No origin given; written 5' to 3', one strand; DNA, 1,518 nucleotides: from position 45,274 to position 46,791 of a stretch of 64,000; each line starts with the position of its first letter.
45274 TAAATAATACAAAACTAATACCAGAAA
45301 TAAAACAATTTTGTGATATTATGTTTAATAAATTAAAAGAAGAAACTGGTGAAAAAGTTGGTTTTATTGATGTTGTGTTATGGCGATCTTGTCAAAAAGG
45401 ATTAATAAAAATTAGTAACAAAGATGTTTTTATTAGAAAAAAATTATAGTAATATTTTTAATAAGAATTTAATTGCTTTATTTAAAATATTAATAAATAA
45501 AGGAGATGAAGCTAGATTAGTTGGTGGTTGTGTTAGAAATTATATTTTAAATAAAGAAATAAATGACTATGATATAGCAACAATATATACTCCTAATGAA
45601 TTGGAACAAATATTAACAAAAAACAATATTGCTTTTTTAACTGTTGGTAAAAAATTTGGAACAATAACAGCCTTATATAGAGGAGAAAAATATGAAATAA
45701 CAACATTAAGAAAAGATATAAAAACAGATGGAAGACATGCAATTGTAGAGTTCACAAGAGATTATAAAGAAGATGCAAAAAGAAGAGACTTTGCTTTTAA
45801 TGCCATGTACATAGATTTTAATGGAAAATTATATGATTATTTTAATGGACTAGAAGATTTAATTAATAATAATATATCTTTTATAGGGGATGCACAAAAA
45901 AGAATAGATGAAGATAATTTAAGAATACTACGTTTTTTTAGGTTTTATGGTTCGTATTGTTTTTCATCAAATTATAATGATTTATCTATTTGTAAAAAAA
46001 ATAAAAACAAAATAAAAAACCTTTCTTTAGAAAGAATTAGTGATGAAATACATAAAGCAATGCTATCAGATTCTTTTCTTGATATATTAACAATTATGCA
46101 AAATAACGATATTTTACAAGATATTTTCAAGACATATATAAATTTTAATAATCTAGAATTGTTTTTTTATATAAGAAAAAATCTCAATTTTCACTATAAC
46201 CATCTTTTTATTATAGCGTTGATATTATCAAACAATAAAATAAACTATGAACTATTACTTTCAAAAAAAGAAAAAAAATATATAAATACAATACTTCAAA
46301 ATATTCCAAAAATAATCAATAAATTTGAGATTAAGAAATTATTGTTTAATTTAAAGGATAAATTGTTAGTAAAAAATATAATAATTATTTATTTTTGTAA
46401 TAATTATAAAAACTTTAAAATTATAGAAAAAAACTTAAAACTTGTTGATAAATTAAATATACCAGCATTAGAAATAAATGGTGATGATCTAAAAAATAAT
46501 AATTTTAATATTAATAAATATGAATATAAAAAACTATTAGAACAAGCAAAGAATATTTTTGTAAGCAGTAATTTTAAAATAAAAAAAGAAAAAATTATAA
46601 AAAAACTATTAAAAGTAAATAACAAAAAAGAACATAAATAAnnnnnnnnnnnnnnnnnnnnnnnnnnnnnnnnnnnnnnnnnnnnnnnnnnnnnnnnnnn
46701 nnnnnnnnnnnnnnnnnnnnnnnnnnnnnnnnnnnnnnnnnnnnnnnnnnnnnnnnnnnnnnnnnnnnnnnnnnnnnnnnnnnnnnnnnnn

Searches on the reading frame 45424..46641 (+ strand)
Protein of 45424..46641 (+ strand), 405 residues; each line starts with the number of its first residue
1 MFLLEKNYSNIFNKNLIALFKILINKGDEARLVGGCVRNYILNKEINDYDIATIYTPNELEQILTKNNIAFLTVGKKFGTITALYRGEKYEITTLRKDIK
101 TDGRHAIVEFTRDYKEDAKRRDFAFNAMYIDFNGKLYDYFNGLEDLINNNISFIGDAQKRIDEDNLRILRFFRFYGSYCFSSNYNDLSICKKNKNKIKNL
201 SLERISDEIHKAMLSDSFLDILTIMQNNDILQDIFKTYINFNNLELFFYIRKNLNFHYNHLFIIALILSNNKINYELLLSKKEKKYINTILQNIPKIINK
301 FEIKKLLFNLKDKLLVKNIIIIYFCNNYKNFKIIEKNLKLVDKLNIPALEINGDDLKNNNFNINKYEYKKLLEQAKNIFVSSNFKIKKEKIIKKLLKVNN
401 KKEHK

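Call 17: search_protein_families(library=pfam, proteins=[window:45424-46641:+], max_evalue=0.001)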
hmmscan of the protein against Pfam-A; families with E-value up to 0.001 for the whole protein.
window:45424-46641:+ (405 aa): 2 families
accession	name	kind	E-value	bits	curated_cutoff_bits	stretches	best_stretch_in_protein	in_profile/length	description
PF01743.26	PolyA_pol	-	1.4e-31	109.9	23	1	30-151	1-125/126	Poly A polymerase head domain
PF12627.12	PolyA_pol_RNAbd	-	2.9e-05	24.2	22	1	190-236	12-58/64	Probable RNA and SrmB- binding site of polymerase A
